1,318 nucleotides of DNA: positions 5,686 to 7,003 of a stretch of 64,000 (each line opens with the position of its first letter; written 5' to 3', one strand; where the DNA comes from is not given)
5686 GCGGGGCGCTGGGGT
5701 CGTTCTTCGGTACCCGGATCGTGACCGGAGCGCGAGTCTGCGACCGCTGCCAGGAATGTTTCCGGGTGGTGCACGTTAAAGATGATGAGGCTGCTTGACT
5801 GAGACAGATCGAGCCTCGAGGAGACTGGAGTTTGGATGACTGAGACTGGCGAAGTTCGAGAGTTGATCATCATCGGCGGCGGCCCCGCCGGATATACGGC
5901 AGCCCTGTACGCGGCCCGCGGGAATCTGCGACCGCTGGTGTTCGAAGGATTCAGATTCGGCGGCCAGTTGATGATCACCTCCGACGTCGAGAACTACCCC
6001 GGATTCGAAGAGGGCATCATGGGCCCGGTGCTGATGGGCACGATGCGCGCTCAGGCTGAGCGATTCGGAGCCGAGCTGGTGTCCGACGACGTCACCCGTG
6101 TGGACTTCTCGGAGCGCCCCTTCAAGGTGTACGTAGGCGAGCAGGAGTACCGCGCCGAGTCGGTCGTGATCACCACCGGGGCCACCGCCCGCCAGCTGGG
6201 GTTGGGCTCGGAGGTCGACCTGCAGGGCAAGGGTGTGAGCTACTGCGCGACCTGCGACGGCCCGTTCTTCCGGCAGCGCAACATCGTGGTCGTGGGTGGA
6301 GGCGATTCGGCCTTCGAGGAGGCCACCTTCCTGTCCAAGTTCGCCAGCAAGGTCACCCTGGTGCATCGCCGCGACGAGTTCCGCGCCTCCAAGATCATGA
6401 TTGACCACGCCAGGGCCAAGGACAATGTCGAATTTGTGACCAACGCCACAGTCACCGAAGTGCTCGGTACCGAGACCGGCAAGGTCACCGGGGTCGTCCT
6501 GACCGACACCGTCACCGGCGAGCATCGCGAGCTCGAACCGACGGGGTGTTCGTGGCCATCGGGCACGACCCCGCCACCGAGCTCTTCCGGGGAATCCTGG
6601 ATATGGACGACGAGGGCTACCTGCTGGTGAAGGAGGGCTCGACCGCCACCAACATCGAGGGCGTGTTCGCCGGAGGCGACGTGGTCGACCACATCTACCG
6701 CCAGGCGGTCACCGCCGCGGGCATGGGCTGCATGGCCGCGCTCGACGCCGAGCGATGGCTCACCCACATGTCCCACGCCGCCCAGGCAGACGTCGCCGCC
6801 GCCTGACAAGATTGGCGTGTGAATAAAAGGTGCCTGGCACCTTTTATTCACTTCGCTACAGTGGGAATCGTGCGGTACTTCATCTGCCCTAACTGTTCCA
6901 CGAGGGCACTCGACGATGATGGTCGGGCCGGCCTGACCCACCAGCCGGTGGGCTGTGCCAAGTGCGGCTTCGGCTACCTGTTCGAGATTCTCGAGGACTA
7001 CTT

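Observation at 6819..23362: Compensatory (covarying) arm changes in palindrome copies 1 and 3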

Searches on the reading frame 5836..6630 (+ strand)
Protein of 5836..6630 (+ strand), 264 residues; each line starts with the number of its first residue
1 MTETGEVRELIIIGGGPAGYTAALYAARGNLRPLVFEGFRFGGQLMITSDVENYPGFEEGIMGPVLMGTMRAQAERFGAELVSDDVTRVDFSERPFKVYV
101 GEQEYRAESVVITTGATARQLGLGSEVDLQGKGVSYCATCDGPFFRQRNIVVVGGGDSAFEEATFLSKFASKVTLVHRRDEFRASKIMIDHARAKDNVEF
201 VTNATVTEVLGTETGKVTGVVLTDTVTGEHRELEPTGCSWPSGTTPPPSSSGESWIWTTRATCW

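Call 13: search_protein_families(library=pfam, proteins=[window:5836-6630:+], max_evalue=0.01)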
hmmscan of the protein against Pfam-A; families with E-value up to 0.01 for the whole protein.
window:5836-6630:+ (264 aa): 12 families
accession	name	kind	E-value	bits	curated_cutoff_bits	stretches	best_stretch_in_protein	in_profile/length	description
PF07992.20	Pyr_redox_2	-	9.3e-36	124.2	26.1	1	9-246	2-239/291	Pyridine nucleotide-disulphide oxidoreductase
PF00070.33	Pyr_redox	-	1.4e-20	74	22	1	149-224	1-81/82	Pyridine nucleotide-disulphide oxidoreductase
PF13738.12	Pyr_redox_3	-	6.7e-14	52.3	30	1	84-186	102-203/305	Pyridine nucleotide-disulphide oxidoreductase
PF01134.28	GIDA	-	5.2e-07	29.5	22.1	0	10-34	2-26/391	Glucose inhibited division protein A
PF03486.20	HI0933_like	-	9.1e-07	29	50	0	9-39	2-32/244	HI0933-like protein Rossmann domain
PF01266.30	DAO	-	1e-06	29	27.9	0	66-128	151-220/353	FAD dependent oxidoreductase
PF00890.30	FAD_binding_2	-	2.8e-06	27.2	20.4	1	10-44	2-37/414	FAD binding domain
PF12831.13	FAD_oxidored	-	2.7e-05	24.1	27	1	10-44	2-37/416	FAD dependent oxidoreductase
PF01946.23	Thi4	-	0.00022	21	26.2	0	9-38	19-49/235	Thi4 family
PF13241.12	NAD_binding_7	-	0.0005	21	22.1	1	145-191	5-52/104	Putative NAD(P)-binding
PF13450.12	NAD_binding_8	-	0.0005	20.7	21.9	0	12-43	1-33/68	NAD(P)-binding Rossmann-like domain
PF04820.20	Trp_halogenase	-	0.0019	17.6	21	0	10-28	2-20/458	Tryptophan halogenase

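Call 48: find_homologous_proteins(query=window:5836-6630:+, max_evalue=1e-60)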
Query window:5836-6630:+ (264 aa): 7952 proteins with E <= 1e-60 among 8000 candidates; the best 120 are listed.
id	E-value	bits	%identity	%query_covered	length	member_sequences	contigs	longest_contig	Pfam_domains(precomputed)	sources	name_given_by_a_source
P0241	1.4e-146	505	95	93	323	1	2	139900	PF01266.31,PF00890.31,PF07992.21,PF00070.34,PF13738.13,PF03486.21,PF01134.29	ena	-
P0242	1.4e-146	505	95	93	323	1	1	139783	PF01266.31,PF00890.31,PF07992.21,PF00070.34,PF13738.13,PF03486.21,PF01134.29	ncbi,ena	-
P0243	2.1e-145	501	93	93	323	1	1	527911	PF01266.31,PF00890.31,PF07992.21,PF00070.34,PF13738.13,PF03486.21,PF01134.29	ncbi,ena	-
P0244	4.9e-145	500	93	93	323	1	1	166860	PF01266.31,PF00890.31,PF07992.21,PF00070.34,PF13738.13,PF03486.21,PF01134.29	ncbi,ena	-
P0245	2.3e-144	498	97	89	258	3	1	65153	PF01266.31,PF00890.31,PF07992.21,PF00070.34,PF13738.13,PF03486.21,PF01134.29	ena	-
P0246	3.9e-144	497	93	93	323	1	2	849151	PF01266.31,PF00890.31,PF07992.21,PF00070.34,PF13738.13,PF03486.21,PF01134.29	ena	-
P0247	1.8e-143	495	93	93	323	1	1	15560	PF01266.31,PF00890.31,PF07992.21,PF00070.34,PF13738.13,PF03486.21,PF01134.29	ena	-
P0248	5.7e-139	480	88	94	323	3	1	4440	PF01266.31,PF00890.31,PF07992.21,PF00070.34,PF13738.13,PF03486.21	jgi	jgi:thioredoxin reductase (NADPH)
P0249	1.9e-130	452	90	86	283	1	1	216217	PF01266.31,PF07992.21,PF00070.34,PF13738.13,PF03486.21,PF01134.29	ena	-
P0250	7.2e-128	444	84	93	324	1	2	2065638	PF01266.31,PF00890.31,PF07992.21,PF00070.34,PF13738.13,PF03486.21,PF12831.14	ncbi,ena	-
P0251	4.8e-123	428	79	93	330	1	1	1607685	PF01946.24,PF01266.31,PF00890.31,PF07992.21,PF00070.34,PF13738.13,PF03486.21,PF01134.29,PF12831.14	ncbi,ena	-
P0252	4.1e-122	425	78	93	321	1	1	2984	PF01946.24,PF01266.31,PF00890.31,PF07992.21,PF00070.34,PF13738.13,PF03486.21,PF01134.29,PF12831.14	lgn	-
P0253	1.2e-121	423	78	92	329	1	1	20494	PF01946.24,PF01266.31,PF00890.31,PF07992.21,PF00070.34,PF13738.13,PF03486.21,PF01134.29,PF12831.14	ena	-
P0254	1.5e-120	419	78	91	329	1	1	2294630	PF01946.24,PF01266.31,PF00890.31,PF07992.21,PF00070.34,PF13738.13,PF03486.21,PF01134.29,PF12831.14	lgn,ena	-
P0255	5.4e-120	418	77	91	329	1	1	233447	PF01946.24,PF01266.31,PF00890.31,PF07992.21,PF00070.34,PF13738.13,PF03486.21,PF01134.29,PF12831.14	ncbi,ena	-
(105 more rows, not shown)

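Call 49: find_encoding_contigs(protein=P0243, flank=10000, max_places=1)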
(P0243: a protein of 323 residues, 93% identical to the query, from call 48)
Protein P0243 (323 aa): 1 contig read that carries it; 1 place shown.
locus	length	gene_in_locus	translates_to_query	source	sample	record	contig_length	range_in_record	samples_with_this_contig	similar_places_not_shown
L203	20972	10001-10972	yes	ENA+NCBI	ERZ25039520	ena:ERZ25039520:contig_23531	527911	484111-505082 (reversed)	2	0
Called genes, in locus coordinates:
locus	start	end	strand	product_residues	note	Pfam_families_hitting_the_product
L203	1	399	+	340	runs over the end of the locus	PF26549:Tricorn_N (faint)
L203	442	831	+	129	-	-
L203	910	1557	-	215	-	PF02798:GST_N (weak), PF13417:GST_N_3 (weak), PF13409:GST_N_2 (weak)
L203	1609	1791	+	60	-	-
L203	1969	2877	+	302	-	PF02737:3HCDH_N, PF00725:3HCDH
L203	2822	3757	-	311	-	-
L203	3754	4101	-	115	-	PF03551:PadR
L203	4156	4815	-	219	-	PF07238:PilZ (weak)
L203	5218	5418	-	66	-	-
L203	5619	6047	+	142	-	PF13191:AAA_16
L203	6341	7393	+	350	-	-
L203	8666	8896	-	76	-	-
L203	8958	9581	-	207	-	-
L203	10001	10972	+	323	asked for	PF00890:FAD_binding_2 (faint), PF01134:GIDA (faint), PF01266:DAO (faint), PF03486:HI0933_like (faint), PF07992:Pyr_redox_2, PF13738:Pyr_redox_3, PF00070:Pyr_redox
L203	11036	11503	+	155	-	PF13426:PAS_9 (faint)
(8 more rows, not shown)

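Call 50: find_encoding_contigs(protein=P0246, flank=10000, max_places=2)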
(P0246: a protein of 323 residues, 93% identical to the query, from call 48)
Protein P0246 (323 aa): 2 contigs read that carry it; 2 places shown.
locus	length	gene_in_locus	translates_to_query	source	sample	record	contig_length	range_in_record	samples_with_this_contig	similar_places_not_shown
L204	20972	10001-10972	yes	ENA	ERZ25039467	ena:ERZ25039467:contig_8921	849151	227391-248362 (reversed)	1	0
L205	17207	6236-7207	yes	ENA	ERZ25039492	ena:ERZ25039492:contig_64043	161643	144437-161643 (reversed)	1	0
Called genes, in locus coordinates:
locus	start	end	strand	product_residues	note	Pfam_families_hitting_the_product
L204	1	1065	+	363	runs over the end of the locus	PF03824:NicO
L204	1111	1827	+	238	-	PF01545:Cation_efflux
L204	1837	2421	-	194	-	PF13409:GST_N_2 (faint)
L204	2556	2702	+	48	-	-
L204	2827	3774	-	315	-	-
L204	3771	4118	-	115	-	PF03551:PadR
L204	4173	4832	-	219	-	PF07238:PilZ (weak)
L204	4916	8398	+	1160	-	PF12773:DZR, PF13240:Zn_Ribbon_1 (faint), PF13248:Zn_ribbon_3 (faint), PF00211:Guanylate_cyc, PF13191:AAA_16, PF13424:TPR_12 (faint)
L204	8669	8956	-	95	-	-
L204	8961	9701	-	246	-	-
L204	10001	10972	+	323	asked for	PF00890:FAD_binding_2 (faint), PF01134:GIDA (faint), PF01266:DAO (faint), PF03486:HI0933_like (faint), PF07992:Pyr_redox_2, PF13738:Pyr_redox_3, PF00070:Pyr_redox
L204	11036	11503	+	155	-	PF13426:PAS_9 (weak)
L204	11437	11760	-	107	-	-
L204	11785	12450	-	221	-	PF00730:HhH-GPD, PF00633:HHH (weak)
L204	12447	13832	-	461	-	PF13361:UvrD_C, PF13538:UvrD_C_2 (faint), PF12705:PDDEXK_1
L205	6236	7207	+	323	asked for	PF00890:FAD_binding_2 (faint), PF01134:GIDA (faint), PF01266:DAO (faint), PF03486:HI0933_like (faint), PF07992:Pyr_redox_2, PF13738:Pyr_redox_3, PF00070:Pyr_redox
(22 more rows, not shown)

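Call 51: find_encoding_contigs(protein=P0244, flank=10000, max_places=1)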
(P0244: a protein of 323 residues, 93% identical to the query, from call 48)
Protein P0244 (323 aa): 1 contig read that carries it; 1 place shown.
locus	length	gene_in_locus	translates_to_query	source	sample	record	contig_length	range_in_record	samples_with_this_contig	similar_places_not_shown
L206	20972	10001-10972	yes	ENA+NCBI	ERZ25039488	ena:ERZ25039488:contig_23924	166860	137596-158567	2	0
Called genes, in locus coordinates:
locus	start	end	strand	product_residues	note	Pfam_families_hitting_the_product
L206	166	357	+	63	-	-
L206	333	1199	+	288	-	PF00389:2-Hacid_dh, PF02826:2-Hacid_dh_C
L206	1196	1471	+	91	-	-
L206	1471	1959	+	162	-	PF03328:HpcH_HpaI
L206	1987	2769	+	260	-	PF02737:3HCDH_N, PF00725:3HCDH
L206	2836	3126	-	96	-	-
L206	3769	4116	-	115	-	PF03551:PadR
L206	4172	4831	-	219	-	PF07238:PilZ (weak)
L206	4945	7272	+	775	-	PF12773:DZR (faint), PF13240:Zn_Ribbon_1 (weak), PF13248:Zn_ribbon_3 (faint), PF24463:DUF7577 (weak), PF00211:Guanylate_cyc, PF13191:AAA_16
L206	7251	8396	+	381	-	-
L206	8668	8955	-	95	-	-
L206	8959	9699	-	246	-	-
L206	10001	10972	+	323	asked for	PF00890:FAD_binding_2 (faint), PF01134:GIDA (faint), PF01266:DAO (faint), PF03486:HI0933_like (faint), PF07992:Pyr_redox_2, PF13738:Pyr_redox_3, PF00070:Pyr_redox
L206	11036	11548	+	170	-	-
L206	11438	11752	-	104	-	-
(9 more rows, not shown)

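Call 52: find_encoding_contigs(protein=P0250, flank=10000, max_places=2)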
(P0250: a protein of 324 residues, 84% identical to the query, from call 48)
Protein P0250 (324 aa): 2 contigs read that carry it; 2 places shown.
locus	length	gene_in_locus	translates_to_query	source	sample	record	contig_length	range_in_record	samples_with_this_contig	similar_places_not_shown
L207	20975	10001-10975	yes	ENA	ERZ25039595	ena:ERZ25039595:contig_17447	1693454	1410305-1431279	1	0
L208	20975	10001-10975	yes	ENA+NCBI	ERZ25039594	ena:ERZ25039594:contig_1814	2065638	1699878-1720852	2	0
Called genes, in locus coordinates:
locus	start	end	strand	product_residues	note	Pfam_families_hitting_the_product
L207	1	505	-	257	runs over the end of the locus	PF01011:PQQ, PF13360:PQQ_2 (weak)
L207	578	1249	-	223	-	-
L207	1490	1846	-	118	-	-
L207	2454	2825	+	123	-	PF00664:ABC_membrane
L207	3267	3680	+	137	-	PF00005:ABC_tran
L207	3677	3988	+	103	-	-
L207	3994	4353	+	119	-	PF00664:ABC_membrane (weak)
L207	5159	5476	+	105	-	PF00005:ABC_tran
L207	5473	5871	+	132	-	-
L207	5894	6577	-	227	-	PF00211:Guanylate_cyc (weak)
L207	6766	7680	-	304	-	PF02673:BacA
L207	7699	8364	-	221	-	-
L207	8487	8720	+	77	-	-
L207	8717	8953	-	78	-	-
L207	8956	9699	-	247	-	-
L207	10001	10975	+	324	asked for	PF00890:FAD_binding_2 (faint), PF01266:DAO (faint), PF03486:HI0933_like (faint), PF07992:Pyr_redox_2, PF12831:FAD_oxidored (faint), PF13738:Pyr_redox_3, PF00070:Pyr_redox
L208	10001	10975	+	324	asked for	PF00890:FAD_binding_2 (faint), PF01266:DAO (faint), PF03486:HI0933_like (faint), PF07992:Pyr_redox_2, PF12831:FAD_oxidored (faint), PF13738:Pyr_redox_3, PF00070:Pyr_redox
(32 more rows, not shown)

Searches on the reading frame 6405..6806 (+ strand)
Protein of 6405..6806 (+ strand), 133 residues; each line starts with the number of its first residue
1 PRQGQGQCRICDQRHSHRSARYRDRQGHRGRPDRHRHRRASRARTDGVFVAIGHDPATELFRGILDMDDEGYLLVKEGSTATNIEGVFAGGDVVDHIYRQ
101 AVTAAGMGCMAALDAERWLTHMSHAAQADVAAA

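Call 13: search_protein_families(library=pfam, proteins=[window:6405-6806:+], max_evalue=0.01)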
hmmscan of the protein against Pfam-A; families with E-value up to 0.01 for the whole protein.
window:6405-6806:+ (133 aa): 1 family
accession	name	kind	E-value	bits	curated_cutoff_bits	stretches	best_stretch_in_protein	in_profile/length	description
PF07992.20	Pyr_redox_2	-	4.5e-10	39.9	26.1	1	42-108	225-291/291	Pyridine nucleotide-disulphide oxidoreductase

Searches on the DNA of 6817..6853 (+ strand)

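Call 81: build_rna_model(alignment_id=A1, structure=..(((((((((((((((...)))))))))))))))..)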
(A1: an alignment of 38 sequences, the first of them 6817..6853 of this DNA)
Model R1 built from alignment A1 (38 sequences, 37 columns); structure: as given.
model positions 37; base pairs 15; branch points 0; effective number of sequences 38; information 1.397 bits per position. Calibrated on 0.2 Mb of random sequence (short: E-values are rough).
structure used (alignment columns):
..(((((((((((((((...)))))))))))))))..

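Call 82: search_with_rna_model(model_id=R1, sources=[window, L113, L115, L116, L117, L118, L200, L201, L202, L203, L204, L206, L207], max_evalue=1, show_alignments=0)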
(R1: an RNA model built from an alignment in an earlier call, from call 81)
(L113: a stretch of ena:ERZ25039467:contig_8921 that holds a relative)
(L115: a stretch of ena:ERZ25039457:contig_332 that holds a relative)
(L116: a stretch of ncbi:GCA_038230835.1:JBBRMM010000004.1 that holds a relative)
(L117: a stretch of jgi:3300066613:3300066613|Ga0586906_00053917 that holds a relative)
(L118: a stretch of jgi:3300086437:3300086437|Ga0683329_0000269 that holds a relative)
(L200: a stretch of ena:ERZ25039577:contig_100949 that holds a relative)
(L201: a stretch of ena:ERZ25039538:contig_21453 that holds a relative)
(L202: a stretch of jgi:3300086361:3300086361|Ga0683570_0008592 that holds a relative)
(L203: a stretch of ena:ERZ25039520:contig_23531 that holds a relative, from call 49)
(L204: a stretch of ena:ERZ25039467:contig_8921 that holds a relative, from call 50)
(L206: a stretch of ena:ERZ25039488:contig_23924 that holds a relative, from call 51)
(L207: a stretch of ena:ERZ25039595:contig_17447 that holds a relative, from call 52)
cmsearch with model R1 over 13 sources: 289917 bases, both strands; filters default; matches with E-value up to 1: 39.
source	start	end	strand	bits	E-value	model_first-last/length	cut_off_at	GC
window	46099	46135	+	56.7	1.6e-15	1-37/37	no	0.43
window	6817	6853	+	56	2.8e-15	1-37/37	no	0.41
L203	10983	11019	+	56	2.8e-15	1-37/37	no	0.41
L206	10983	11019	+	56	2.8e-15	1-37/37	no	0.41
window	46099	46135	-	55.9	2.8e-15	1-37/37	no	0.43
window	6817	6853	-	54.5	8.4e-15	1-37/37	no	0.41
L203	10983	11019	-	54.5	8.4e-15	1-37/37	no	0.41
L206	10983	11019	-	54.5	8.4e-15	1-37/37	no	0.41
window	63387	63423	+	52.2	4.7e-14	1-37/37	no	0.43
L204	10983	11019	-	51.5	8.2e-14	1-37/37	no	0.41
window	42115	42151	+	51.2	1.1e-13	1-37/37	no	0.46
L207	19255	19291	-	48.5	8.5e-13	1-37/37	no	0.57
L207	19255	19291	+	48.2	1e-12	1-37/37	no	0.57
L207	10986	11022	-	47.7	1.5e-12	1-37/37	no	0.65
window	19400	19435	-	47.2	2.3e-12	1-37/37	no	0.47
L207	10986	11022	+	45.7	7.2e-12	1-37/37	no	0.65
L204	10983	11019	+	45.2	1.1e-11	1-37/37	no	0.41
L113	15032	15066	+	43.3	4.3e-11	1-37/37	no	0.51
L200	9560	9594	+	43.3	4.5e-11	1-37/37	no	0.51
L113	11103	11137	-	43.2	4.9e-11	1-37/37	no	0.51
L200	9560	9594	-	42.4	8.8e-11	1-37/37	no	0.51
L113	15032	15066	-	42.4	9.1e-11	1-37/37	no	0.51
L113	11103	11137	+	42.3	9.3e-11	1-37/37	no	0.51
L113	11035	11072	-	29.2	2.1e-06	1-37/37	no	0.53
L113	11035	11072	+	28.4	4e-06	1-37/37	no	0.53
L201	6265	6304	-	21.8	0.00064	1-37/37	no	0.52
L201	9515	9551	-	21.3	0.00091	1-37/37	no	0.46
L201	6265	6304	+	21.2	0.001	1-37/37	no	0.52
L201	9515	9551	+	20.3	0.002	1-37/37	no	0.46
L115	11160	11176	+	16.6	0.035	11-27/37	no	0.76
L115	11180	11192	-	16.2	0.045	13-25/37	no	0.77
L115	11162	11174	-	15.4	0.086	13-25/37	no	0.77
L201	6146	6156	+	12.3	0.88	14-24/37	no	0.73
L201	6212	6222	+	12.3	0.88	14-24/37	no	0.73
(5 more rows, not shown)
